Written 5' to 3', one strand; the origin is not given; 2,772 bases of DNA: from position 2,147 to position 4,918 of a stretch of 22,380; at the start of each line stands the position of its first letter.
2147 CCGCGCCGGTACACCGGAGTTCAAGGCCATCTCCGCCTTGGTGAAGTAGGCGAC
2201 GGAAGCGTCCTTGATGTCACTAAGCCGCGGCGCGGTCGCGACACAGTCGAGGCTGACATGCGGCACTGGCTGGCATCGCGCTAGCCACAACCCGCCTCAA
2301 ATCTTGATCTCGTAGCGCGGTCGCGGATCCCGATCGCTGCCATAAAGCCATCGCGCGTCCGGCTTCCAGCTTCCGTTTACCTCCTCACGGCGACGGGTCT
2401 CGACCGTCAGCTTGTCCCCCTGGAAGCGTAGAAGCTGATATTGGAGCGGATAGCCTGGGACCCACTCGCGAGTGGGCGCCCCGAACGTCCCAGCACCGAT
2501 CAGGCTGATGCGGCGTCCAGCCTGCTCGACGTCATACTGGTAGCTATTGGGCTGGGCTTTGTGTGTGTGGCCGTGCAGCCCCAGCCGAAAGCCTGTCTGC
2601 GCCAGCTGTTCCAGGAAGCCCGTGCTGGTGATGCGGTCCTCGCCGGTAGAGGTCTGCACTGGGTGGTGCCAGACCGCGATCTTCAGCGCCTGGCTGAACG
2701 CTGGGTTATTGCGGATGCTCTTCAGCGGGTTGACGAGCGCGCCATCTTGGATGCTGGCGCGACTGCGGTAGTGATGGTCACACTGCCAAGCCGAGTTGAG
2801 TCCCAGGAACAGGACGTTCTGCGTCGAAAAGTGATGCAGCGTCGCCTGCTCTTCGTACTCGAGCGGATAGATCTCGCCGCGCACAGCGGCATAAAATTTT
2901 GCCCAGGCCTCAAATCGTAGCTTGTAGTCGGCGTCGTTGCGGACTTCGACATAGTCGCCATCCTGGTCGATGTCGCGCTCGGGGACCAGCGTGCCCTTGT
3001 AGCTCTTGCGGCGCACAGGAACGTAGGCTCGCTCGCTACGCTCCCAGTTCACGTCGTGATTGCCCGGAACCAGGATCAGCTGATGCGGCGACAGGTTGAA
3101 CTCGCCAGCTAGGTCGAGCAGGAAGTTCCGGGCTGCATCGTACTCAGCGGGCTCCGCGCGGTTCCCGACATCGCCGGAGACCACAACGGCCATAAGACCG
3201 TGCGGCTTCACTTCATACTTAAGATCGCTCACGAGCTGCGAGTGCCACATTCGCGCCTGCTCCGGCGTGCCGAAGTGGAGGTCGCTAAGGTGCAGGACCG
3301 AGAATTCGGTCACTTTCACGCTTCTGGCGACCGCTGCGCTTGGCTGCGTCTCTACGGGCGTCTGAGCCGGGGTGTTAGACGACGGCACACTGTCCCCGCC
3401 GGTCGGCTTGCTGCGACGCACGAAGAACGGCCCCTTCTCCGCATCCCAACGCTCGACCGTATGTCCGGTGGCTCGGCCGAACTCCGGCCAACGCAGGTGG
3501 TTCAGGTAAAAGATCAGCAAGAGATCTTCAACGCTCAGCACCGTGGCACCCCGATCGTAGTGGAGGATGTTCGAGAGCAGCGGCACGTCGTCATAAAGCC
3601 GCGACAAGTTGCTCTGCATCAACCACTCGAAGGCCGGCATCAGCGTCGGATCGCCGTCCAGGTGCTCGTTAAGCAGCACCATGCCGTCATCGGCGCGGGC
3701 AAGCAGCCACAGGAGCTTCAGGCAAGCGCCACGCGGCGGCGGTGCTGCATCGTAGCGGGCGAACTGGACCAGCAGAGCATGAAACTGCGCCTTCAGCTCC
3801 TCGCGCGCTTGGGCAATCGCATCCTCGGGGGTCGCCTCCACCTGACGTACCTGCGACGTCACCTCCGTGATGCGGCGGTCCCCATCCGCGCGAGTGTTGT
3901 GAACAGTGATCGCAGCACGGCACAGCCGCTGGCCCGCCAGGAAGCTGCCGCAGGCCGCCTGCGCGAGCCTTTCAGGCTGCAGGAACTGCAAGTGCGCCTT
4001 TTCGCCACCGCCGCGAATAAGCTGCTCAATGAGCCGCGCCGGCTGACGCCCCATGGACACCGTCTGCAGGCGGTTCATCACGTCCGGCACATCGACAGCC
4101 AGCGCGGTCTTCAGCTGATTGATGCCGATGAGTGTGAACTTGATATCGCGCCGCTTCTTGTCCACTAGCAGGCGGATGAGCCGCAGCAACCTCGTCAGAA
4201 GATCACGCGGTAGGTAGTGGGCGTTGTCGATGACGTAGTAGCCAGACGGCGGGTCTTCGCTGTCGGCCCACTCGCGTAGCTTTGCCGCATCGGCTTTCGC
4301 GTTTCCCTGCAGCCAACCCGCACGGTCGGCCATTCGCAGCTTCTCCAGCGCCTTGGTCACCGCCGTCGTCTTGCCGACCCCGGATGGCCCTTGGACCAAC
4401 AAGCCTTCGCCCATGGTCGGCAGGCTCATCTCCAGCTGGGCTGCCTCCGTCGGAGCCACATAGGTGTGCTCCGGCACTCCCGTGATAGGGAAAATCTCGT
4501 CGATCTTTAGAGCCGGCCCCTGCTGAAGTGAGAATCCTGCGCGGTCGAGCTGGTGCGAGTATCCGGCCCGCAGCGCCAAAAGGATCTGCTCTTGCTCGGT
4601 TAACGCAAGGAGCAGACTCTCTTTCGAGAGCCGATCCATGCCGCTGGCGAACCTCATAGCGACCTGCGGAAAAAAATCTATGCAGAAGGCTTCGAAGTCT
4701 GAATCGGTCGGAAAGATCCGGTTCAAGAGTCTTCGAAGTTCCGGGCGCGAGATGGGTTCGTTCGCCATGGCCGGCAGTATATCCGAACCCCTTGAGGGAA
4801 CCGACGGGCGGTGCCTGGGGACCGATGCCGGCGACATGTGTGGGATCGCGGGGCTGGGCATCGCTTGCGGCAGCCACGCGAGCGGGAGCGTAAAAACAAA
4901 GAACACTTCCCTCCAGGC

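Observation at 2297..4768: Single-polypeptide fusion of a death-like (EAD-type) N-terminal domain, an AAA-type P-loop ATPase and a fully motif-intact metallophosphoesterase: candidate NTP-gated effector of a conflict or defense-type system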

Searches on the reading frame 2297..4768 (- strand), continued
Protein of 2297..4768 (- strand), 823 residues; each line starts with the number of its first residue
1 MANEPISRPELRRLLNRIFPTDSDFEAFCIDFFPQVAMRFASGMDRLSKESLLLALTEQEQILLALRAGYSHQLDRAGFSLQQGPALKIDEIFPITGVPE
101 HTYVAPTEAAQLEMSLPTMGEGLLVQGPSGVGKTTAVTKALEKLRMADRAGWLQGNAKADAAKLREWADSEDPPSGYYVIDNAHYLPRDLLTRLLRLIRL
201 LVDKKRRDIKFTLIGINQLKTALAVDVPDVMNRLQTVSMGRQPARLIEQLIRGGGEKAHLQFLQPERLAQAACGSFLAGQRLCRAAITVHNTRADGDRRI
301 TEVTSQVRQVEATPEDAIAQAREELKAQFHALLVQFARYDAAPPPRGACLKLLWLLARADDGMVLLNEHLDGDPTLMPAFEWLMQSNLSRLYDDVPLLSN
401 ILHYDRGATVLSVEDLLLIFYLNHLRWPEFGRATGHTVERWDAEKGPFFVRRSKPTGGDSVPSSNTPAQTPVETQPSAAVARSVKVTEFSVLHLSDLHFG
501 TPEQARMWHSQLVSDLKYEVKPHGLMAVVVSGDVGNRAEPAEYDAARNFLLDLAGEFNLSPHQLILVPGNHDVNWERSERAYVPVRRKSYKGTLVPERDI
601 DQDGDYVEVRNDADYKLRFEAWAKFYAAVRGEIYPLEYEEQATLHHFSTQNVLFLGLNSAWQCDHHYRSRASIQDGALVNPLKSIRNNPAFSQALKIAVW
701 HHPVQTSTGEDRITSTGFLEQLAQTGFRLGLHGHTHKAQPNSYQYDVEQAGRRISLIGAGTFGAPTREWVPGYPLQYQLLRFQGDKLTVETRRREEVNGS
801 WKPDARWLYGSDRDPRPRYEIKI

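Call 45: search_protein_families(library=pfam, proteins=[L025:5471-11002:+, L027:5975-11020:+, L024:7901-11053:+, L033:9674-14392:+, L041:9995-13435:+, L070:7337-11020:+, L029:7346-11068:+], max_evalue=0.0001)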
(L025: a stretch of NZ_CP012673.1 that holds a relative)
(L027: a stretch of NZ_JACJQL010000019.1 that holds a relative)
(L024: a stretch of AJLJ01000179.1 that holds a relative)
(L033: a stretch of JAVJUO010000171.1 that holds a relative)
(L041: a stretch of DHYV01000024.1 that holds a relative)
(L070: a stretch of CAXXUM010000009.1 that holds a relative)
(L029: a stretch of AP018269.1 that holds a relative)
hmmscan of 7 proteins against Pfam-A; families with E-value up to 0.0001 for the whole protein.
L025:5471-11002:+ (1843 aa): 14 families
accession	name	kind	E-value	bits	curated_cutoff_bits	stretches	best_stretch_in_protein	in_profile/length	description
PF13646.12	HEAT_2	-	7e-54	180.5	27.7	6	790-876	4-88/88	HEAT repeats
PF02985.28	HEAT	-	2.3e-38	127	23.5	0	791-813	6-28/31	HEAT repeat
PF13513.12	HEAT_EZ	-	9.2e-14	52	27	0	767-812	2-55/55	HEAT-like repeat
PF21581.3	SCD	-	1.9e-13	50.9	27.5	0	818-853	30-65/75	Stromalin conservative domain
PF01602.26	Adaptin_N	-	3.5e-13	49.4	37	1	772-1128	99-417/524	Adaptin N terminal region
PF12717.13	Cnd1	-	1.8e-12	48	26.4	0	1069-1188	2-132/162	non-SMC mitotic condensation complex subunit 1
PF05729.18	NACHT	-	8.6e-12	45.6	26.7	1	131-308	4-165/167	NACHT domain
PF00149.33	Metallophos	-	7.3e-10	40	21.5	1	1512-1757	3-190/191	Calcineurin-like phosphoesterase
PF10363.15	RTP1_C1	-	5.5e-09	36.6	25.9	0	992-1048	4-68/112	Required for nuclear transport of RNA pol II C-terminus 1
PF25780.1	TPR_IPO5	-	4.8e-07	30.6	27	0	989-1031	83-125/172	IPO5-like, TPR repeats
PF14663.11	RasGEF_N_2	-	2.2e-05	25.2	27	0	821-853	8-40/108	Rapamycin-insensitive companion of mTOR RasGEF_N domain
PF20168.4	PDS5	-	3e-05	22.5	27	0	693-846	249-388/1053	Sister chromatid cohesion protein PDS5 protein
PF24883.2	NPHP3_N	-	4.8e-05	24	24.8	0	127-148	22-43/164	Nephrocystin 3, N-terminal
PF25151.1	TPR_Trm732_C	-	6e-05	23.4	27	0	1247-1285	93-131/159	Trm732, C-terminal TPR repeats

L027:5975-11020:+ (1681 aa): 25 families
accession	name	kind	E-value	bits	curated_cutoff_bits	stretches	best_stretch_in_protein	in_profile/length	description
PF13646.12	HEAT_2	-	6.4e-237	767.1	27.7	13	852-937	1-88/88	HEAT repeats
PF03130.22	HEAT_PBS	-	2.7e-181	567.4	20.9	17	773-799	1-27/27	PBS lyase HEAT-like repeat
PF02985.28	HEAT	-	4.3e-167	526.1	23.5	2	542-567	2-27/31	HEAT repeat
PF13513.12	HEAT_EZ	-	2.1e-143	465.2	27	0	539-567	27-55/55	HEAT-like repeat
PF00514.29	Arm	-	2.4e-125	405.5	20.6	0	1251-1280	10-39/41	Armadillo/beta-catenin-like repeat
PF25767.1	ARM_TBCD_2nd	-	6.3e-49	167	29.7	0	1097-1127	76-106/245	Tubulin-specific chaperone D-like, ARM repeats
PF12717.13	Cnd1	-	3.6e-47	160.9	26.4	0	1221-1287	20-92/162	non-SMC mitotic condensation complex subunit 1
PF01602.26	Adaptin_N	-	3.3e-43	148.5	37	4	609-863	86-346/524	Adaptin N terminal region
PF12755.13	Vac14_Fab1_bd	-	3.8e-27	95.2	22.1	0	1097-1147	26-86/97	Vacuolar 14 Fab1-binding region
PF05004.19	IFRD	-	3e-24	85.9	25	0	570-598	213-241/306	Interferon-related developmental regulator (IFRD)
PF20168.4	PDS5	-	5.7e-24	84.5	27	0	510-629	243-387/1053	Sister chromatid cohesion protein PDS5 protein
PF25151.1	TPR_Trm732_C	-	2e-19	70.5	27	0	904-948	89-133/159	Trm732, C-terminal TPR repeats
PF24714.1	TOR1L1_N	-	1.2e-18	67.9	43.3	0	1133-1282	86-240/281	TORTIFOLIA1 N-terminal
PF11698.14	V-ATPase_H_C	-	2.3e-16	60.4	27.2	0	638-659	90-111/117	V-ATPase subunit H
PF21581.3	SCD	-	8.6e-16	58.5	27.5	0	1229-1255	37-63/75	Stromalin conservative domain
PF00149.33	Metallophos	-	4.2e-11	44.1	21.5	1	1347-1594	1-190/191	Calcineurin-like phosphoesterase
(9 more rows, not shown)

L024:7901-11053:+ (1050 aa): 14 families
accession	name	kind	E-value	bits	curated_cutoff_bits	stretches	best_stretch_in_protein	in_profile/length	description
PF13646.12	HEAT_2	-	2.3e-41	140.4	27.7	3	608-678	5-75/88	HEAT repeats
PF03130.22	HEAT_PBS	-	1.1e-30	103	20.9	2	588-614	1-27/27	PBS lyase HEAT-like repeat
PF02985.28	HEAT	-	9e-29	97.2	23.5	0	512-539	2-29/31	HEAT repeat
PF13513.12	HEAT_EZ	-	1.9e-13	51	27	0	557-599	3-55/55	HEAT-like repeat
PF00149.33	Metallophos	-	9.4e-13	49.5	21.5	1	719-964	2-190/191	Calcineurin-like phosphoesterase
PF25786.1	HEAT_GCN1_C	-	1.7e-11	44.8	27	0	603-701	27-139/151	GCN1-like, C-terminal HEAT repeats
PF12717.13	Cnd1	-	2.1e-11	44.6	26.4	0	635-694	22-79/162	non-SMC mitotic condensation complex subunit 1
PF25767.1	ARM_TBCD_2nd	-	2.1e-09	37.6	29.7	0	634-663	77-106/245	Tubulin-specific chaperone D-like, ARM repeats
PF24714.1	TOR1L1_N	-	7.4e-08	32.5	43.3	0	496-542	197-243/281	TORTIFOLIA1 N-terminal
PF05729.18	NACHT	-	7.5e-08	32.8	26.7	1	82-261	3-166/167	NACHT domain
PF01602.26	Adaptin_N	-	5.6e-07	28.9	37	0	605-691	81-177/524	Adaptin N terminal region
PF21581.3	SCD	-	2.3e-05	25.1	27.5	0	578-603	36-61/75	Stromalin conservative domain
PF13401.12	AAA_22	-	2.7e-05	24.9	27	0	78-201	4-96/130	AAA domain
PF00514.29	Arm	-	3.6e-05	24.1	20.6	0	512-537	14-39/41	Armadillo/beta-catenin-like repeat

L033:9674-14392:+ (1572 aa): 11 families
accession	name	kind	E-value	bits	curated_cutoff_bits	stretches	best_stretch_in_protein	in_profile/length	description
PF13424.12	TPR_12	-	1.1e-27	96.4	30.1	1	668-737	3-74/77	Tetratricopeptide repeat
PF07719.23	TPR_2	-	1.7e-14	53.1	27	1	670-699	3-32/34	Tetratricopeptide repeat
PF13176.12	TPR_7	-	5.1e-13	48.4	27.9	0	674-697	5-28/36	Tetratricopeptide repeat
PF00515.34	TPR_1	-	5.2e-13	48.6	27.8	1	669-698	2-31/34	Tetratricopeptide repeat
PF13181.12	TPR_8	-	8.3e-12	44.7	25.7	0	674-697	7-30/34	Tetratricopeptide repeat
PF00149.33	Metallophos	-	2.2e-10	41.7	21.5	1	110-355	3-190/191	Calcineurin-like phosphoesterase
PF01661.27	Macro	-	1.6e-08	34.9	22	1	809-906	7-112/118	Macro domain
PF13374.12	TPR_10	-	1e-07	32.2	27.5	0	670-700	4-34/42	Tetratricopeptide repeat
PF14938.12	SNAP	-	1.9e-06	28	25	1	493-585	72-159/282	Soluble NSF attachment protein, SNAP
PF13414.12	TPR_11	-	1.1e-05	25.5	26.8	1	456-478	1-23/42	TPR repeat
PF12770.12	CHAT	-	1.1e-05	25.4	24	0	1367-1436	215-289/289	CHAT domain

L041:9995-13435:+ (1146 aa): 5 families
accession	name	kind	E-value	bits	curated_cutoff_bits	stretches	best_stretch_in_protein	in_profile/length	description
PF03781.23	FGE-sulfatase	-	3.8e-39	135.3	23.3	1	895-1143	31-255/255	Sulfatase-modifying factor enzyme 1-like domain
PF00149.33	Metallophos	-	1.1e-09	39.4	21.5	1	3-101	1-86/191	Calcineurin-like phosphoesterase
PF05729.18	NACHT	-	4.8e-08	33.5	26.7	1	436-599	2-164/167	NACHT domain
PF13191.12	AAA_16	-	3.4e-05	24.9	32.6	1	435-549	25-157/167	AAA ATPase domain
PF12850.12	Metallophos_2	-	4.9e-05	23.8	27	0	3-98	1-60/154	Calcineurin-like phosphoesterase superfamily domain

L070:7337-11020:+ (1227 aa): 44 families (the best 25 are shown)
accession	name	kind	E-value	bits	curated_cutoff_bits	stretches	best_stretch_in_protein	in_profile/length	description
PF25174.1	Beta-prop_THOC3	-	1.8e-63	214.5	305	3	132-254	130-252/272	THOC3 beta-propeller domain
PF00400.38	WD40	-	5.8e-60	197.6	27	5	6-42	3-39/39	WD domain, G-beta repeat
PF25173.1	Beta-prop_WDR3_1st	-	1.5e-52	178.4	154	2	146-300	2-156/184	WDR3 first beta-propeller domain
PF24807.1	WD40_CDC20-Fz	-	1.2e-46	159.8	200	2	131-298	51-221/292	CDC20/Fizzy WD40 domain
PF25175.1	Beta-prop_WDR5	-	3.2e-43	148.5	250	2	130-319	9-198/296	WDR5 beta-propeller domain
PF24814.1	WD40_Prp19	-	1.1e-42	146.5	320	2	127-334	45-253/281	Prp19 WD40 domain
PF24817.1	WD40_WDHD1_1st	-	1.2e-37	130.2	109.9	3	218-298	89-169/291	WDHD1 first WD40 domain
PF24105.1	Beta-prop_CAF1B_HIR1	-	2.6e-36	125.9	80.5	3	207-297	122-212/383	CAF1B/HIR1 beta-propeller domain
PF23414.1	Beta-prop_EML_2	-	2.9e-31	109.3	90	3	134-250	42-159/266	Echinoderm microtubule-associated protein second beta-propeller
PF25391.1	WD40_Gbeta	-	8.5e-30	104.3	150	2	169-296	139-265/340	G protein beta WD-40 repeat protein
PF12894.13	ANAPC4_WD40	-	1.8e-28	99.1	22.9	2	179-254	1-77/91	Anaphase-promoting complex subunit 4 WD40 domain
PF25172.1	Beta-prop_WDR3_2nd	-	2.5e-27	96.3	140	2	134-285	136-287/293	WDR3 second beta-propeller domain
PF24805.1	EIF3I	-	1.2e-26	94.1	200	2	211-356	6-152/324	EIF3I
PF25168.1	Beta-prop_WDR36-Utp21_2nd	-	2.7e-26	93.1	84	2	128-252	154-277/335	WDR36/Utp21 second beta-propeller domain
PF25047.1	Beta-prop_TEP1_2nd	-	3e-26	92.5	89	2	174-290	91-208/255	TEP-1 second beta-propeller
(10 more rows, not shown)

L029:7346-11068:+ (1240 aa): 11 families
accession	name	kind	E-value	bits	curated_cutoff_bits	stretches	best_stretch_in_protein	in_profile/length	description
PF13646.12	HEAT_2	-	6.7e-81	267.1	27.7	6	643-727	2-88/88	HEAT repeats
PF03130.22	HEAT_PBS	-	2.5e-32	108.1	20.9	1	656-682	1-27/27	PBS lyase HEAT-like repeat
PF02985.28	HEAT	-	6.3e-26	88.4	23.5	0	611-636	2-27/31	HEAT repeat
PF13513.12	HEAT_EZ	-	7.6e-23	80.9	27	0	514-542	27-55/55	HEAT-like repeat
PF00514.29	Arm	-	9.9e-17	60.8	20.6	0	669-697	10-38/41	Armadillo/beta-catenin-like repeat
PF19961.5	EAD8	-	3.4e-13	50.5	27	1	781-870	2-95/96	Effector-associated domain 8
PF01602.26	Adaptin_N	-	3e-11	43.1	37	1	610-709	80-190/524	Adaptin N terminal region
PF00149.33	Metallophos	-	1.4e-10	42.4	21.5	1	907-1154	1-190/191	Calcineurin-like phosphoesterase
PF12717.13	Cnd1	-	3.3e-09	37.4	26.4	0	641-702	22-89/162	non-SMC mitotic condensation complex subunit 1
PF05729.18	NACHT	-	5.6e-06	26.7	26.7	1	78-234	2-166/167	NACHT domain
PF12850.12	Metallophos_2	-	1.9e-05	25.2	27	0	907-1001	1-70/154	Calcineurin-like phosphoesterase superfamily domain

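Call 67: search_protein_families(library=padloc, proteins=[P0007], max_evalue=0.001)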
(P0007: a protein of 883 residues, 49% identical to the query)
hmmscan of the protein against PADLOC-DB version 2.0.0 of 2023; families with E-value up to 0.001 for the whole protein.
P0007 (883 aa): 6 families
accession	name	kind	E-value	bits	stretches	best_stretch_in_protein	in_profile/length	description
PDLC00420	ThsB1|ThsB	-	1.7e-22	78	1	13-161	13-160/319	TIR-like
PDLC05051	PDC-S60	-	1.6e-15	54.4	1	553-803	3-247/1027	-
PDLC00736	Effector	-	5.3e-15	53.3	1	554-799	6-235/561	Endonuclease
PDLC04908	PDC-S10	-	6e-06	23.7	1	582-639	25-76/223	-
PDLC05049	PDC-S59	-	8.1e-05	19.8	1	240-382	136-276/428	-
PDLC04140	mad8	-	0.00028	18.5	0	201-237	25-65/314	mads_8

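Call 104: find_encoding_contigs(protein=window:2297-4768:-, flank=3000, max_places=3)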
Protein window:2297-4768:- (823 aa): 7 contigs read that carry it; 3 places shown.
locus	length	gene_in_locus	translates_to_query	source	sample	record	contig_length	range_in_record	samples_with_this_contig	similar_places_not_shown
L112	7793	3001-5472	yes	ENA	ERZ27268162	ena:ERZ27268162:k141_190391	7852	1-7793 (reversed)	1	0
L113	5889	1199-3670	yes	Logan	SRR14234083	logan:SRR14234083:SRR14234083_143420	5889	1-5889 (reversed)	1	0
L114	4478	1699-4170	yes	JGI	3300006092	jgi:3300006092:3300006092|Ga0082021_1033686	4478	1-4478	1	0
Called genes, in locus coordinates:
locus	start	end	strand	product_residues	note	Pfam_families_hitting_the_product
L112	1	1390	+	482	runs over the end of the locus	?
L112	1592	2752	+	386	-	-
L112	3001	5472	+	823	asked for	PF13401:AAA_22 (faint), PF00149:Metallophos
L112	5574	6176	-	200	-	PF00857:Isochorismatase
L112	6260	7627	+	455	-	PF00202:Aminotran_3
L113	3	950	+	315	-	?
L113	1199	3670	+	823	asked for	PF13401:AAA_22 (faint), PF00149:Metallophos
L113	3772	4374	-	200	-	PF00857:Isochorismatase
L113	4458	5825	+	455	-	PF00202:Aminotran_3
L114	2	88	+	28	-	?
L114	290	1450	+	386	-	-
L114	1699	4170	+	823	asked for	PF13401:AAA_22 (faint), PF00149:Metallophos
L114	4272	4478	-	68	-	?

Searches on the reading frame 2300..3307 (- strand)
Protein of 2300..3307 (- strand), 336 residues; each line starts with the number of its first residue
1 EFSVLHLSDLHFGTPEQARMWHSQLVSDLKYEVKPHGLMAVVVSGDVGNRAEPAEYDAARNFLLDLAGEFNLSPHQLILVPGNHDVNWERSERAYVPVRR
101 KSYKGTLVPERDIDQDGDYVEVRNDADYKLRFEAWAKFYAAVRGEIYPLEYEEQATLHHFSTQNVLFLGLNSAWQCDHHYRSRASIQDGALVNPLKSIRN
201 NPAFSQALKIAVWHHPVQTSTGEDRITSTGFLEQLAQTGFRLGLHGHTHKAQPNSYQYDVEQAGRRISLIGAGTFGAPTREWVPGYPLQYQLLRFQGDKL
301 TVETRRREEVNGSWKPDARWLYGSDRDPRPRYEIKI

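Call 73: search_solved_structures(query=window:2300-3307:-, max_evalue=0.01)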
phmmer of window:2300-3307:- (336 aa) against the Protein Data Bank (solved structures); distinct sequences matched with E-value up to 0.01: 0.
